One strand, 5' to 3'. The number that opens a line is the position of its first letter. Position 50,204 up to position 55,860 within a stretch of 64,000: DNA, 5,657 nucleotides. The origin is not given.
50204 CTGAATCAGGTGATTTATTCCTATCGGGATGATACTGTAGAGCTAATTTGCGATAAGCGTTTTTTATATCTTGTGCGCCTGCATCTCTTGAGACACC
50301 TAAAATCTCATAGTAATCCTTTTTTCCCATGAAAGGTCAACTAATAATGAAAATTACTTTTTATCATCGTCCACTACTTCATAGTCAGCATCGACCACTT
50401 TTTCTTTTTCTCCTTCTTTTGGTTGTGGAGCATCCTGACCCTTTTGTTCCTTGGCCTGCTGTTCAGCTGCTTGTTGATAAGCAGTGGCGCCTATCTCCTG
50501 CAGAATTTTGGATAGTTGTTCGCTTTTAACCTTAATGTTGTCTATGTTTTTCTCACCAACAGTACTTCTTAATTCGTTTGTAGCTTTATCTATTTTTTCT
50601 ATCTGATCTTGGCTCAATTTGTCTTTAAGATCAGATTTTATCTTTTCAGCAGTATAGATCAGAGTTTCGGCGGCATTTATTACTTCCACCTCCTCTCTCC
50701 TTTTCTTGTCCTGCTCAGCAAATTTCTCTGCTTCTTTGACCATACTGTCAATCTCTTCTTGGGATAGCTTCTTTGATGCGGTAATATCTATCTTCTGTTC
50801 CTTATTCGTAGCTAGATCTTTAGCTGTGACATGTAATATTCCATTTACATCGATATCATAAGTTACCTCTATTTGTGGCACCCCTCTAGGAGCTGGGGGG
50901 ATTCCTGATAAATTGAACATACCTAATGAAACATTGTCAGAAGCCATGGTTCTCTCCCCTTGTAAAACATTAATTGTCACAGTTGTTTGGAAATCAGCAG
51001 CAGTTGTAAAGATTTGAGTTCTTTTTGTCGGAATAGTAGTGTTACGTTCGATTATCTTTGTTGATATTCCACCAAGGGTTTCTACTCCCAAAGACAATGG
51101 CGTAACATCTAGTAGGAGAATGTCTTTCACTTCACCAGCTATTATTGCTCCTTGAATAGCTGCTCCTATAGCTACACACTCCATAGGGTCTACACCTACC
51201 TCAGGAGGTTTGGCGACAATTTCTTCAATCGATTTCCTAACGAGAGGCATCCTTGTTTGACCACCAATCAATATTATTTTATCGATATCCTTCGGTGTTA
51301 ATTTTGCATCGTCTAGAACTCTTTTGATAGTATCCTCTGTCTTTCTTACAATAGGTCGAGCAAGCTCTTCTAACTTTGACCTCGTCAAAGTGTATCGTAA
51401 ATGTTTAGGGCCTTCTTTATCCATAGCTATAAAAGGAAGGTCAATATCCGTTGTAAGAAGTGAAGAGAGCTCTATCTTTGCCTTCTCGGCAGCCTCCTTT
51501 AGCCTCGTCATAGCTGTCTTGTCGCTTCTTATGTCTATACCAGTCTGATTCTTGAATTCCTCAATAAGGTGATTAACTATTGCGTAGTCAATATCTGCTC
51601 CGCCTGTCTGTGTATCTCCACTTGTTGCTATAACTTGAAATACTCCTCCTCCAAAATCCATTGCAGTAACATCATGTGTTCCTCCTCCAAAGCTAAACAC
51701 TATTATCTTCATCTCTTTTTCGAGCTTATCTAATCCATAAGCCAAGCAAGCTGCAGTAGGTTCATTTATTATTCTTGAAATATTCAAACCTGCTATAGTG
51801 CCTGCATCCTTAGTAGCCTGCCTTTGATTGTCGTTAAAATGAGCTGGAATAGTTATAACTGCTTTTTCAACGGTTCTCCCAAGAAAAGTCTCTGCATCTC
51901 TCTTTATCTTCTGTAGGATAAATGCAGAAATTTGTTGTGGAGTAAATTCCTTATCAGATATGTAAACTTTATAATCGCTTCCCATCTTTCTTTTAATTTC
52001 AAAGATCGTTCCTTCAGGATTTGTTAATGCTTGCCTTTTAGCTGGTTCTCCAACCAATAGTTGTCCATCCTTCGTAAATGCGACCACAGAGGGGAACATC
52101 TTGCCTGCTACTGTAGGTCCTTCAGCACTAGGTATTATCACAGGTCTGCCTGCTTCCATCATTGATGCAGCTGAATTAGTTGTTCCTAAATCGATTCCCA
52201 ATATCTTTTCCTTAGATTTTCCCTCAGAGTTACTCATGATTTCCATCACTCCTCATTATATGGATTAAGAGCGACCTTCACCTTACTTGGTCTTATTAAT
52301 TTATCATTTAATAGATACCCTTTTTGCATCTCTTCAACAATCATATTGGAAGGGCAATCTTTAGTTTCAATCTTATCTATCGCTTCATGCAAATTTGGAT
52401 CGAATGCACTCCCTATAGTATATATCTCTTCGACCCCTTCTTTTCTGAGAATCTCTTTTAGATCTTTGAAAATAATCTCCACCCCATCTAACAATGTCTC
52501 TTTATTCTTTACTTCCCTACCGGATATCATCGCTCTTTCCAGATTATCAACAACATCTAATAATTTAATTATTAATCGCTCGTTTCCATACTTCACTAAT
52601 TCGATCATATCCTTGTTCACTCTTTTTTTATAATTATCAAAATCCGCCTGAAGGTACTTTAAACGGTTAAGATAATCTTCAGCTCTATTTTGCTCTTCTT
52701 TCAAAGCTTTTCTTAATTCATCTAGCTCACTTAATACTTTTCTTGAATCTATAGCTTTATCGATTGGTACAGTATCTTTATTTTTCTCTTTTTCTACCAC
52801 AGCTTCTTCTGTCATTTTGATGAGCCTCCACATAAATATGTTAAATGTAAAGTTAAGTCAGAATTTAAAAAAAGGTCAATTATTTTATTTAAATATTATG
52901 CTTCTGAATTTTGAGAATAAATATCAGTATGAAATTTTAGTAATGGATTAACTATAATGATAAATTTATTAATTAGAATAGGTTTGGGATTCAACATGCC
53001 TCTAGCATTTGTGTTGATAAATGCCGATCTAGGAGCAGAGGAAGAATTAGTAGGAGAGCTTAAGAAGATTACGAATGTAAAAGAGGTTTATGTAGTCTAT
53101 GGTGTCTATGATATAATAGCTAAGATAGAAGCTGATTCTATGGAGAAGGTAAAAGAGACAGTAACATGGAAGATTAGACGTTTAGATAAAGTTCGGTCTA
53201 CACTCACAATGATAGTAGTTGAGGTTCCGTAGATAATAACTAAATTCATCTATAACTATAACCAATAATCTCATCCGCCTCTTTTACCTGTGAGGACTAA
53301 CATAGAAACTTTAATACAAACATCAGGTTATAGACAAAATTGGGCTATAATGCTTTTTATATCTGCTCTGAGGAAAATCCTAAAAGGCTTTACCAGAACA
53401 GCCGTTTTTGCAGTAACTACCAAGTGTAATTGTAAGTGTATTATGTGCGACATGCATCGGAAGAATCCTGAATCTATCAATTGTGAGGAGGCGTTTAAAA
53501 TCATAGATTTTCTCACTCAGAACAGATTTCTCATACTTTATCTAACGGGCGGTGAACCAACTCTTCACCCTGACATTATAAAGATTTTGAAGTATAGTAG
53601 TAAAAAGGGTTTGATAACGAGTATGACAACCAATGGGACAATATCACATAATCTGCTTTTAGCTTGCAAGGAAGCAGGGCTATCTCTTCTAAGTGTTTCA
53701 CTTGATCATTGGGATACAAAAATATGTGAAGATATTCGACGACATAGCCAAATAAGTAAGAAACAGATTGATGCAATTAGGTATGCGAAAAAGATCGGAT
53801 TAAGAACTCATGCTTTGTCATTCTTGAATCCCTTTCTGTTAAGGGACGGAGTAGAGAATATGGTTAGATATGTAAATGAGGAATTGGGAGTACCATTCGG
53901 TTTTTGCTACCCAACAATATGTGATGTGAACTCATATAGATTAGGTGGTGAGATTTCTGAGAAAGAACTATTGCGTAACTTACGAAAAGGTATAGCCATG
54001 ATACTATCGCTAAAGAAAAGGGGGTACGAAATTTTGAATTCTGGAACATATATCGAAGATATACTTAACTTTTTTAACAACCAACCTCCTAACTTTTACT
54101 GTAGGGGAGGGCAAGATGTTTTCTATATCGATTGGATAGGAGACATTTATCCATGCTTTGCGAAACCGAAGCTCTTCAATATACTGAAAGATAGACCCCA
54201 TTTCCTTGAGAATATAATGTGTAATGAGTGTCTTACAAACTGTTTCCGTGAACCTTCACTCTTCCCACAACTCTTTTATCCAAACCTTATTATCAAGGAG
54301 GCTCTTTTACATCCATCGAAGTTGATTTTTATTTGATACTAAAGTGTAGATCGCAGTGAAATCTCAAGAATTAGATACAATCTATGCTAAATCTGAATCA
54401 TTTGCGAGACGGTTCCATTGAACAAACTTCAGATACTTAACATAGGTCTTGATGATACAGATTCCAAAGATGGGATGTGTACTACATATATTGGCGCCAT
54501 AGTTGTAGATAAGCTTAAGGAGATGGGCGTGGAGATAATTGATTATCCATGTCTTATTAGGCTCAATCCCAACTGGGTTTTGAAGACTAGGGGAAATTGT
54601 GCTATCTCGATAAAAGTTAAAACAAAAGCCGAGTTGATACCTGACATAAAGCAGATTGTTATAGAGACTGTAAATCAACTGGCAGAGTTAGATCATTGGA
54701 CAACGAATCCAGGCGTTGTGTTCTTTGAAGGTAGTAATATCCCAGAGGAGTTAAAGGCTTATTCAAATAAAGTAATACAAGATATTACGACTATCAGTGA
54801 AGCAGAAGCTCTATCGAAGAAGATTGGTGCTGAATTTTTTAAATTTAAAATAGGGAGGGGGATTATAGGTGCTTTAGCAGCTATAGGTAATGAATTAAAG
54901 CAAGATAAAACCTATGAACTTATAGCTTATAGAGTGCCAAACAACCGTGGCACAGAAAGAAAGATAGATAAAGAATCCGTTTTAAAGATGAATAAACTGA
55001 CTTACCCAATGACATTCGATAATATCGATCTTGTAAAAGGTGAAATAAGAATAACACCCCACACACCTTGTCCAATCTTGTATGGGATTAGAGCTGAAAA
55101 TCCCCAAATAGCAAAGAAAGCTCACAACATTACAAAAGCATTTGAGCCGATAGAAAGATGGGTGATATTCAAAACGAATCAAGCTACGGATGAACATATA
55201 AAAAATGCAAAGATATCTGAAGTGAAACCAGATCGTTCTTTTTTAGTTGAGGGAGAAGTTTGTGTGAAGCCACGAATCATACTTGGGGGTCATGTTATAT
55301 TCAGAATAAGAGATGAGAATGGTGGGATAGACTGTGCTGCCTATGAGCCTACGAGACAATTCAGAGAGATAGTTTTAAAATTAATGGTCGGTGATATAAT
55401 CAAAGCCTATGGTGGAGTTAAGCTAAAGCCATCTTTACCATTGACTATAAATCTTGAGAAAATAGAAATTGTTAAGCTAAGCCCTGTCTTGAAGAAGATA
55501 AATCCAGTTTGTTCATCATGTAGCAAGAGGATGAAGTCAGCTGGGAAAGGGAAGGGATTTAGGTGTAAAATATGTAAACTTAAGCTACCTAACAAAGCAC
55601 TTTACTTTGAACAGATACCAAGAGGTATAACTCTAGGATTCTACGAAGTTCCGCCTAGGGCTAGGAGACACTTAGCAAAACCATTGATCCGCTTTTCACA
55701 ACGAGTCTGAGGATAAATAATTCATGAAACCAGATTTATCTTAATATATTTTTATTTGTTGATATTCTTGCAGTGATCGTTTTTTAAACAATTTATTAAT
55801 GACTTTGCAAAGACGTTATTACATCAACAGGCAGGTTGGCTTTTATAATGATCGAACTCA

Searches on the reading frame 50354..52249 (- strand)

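Call 22: search_protein_families(library=pfam, proteins=[window:50354-52249:-], max_evalue=0.001)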
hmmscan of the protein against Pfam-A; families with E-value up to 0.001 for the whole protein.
window:50354-52249:- (631 aa): 3 families
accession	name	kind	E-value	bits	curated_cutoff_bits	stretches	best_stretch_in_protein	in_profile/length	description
PF00012.26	HSP70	-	1e-217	724.6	20.6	1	16-592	1-599/599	Hsp70 protein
PF06723.19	MreB_Mbl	-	1.9e-17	63.6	27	1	16-365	3-317/327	MreB/Mbl protein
PF02782.22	FGGY_C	-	0.00013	22.3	27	1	226-369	52-196/198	FGGY family of carbohydrate kinases, C-terminal domain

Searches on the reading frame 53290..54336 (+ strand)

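Call 23: search_protein_families(library=pfam, proteins=[window:53290-54336:+], max_evalue=0.001)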
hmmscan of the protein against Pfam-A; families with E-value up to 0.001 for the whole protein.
window:53290-54336:+ (348 aa): 3 families
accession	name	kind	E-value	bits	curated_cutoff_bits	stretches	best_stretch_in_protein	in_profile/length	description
PF04055.27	Radical_SAM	-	1.9e-20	74.2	29.5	1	42-191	3-162/166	Radical SAM superfamily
PF13353.11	Fer4_12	-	0.00017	22.3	22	1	35-157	6-132/137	4Fe-4S single cluster domain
PF13186.11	SPASM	-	0.00061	20.5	21.5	0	271-320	1-52/67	Iron-sulfur cluster-binding domain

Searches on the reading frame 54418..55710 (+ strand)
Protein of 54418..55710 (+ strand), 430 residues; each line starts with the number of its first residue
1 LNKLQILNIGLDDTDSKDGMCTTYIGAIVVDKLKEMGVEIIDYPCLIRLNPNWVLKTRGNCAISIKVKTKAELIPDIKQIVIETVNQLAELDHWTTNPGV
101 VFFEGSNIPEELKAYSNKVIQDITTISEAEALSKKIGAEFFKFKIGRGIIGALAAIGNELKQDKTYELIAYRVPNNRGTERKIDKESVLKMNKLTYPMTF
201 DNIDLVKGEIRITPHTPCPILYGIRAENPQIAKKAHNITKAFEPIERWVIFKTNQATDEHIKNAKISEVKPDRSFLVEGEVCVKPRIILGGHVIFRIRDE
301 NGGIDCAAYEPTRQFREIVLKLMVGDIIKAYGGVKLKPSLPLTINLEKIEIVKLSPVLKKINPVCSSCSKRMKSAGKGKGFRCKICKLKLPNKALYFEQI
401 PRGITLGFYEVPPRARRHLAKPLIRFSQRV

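Call 22: search_protein_families(library=pfam, proteins=[window:54418-55710:+], max_evalue=0.001)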
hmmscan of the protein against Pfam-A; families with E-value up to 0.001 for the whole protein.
window:54418-55710:+ (430 aa): 4 families
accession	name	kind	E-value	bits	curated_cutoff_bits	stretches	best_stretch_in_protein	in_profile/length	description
PF08489.16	TiaS_FLD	-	3.7e-42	143.5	21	1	146-260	1-116/116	TiaS FLD domain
PF22641.2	TiaS_TCKD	-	2.3e-25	89.9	27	1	9-143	2-154/156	TiaS TCKD domain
PF23783.1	Zn_ribbon_TiaS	-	5.1e-13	49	27.3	1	362-393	1-32/41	TiaS C-terminal zinc ribbon domain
PF01336.31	tRNA_anti-codon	-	1.4e-07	31.8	27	1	277-352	3-75/75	OB-fold nucleic acid binding domain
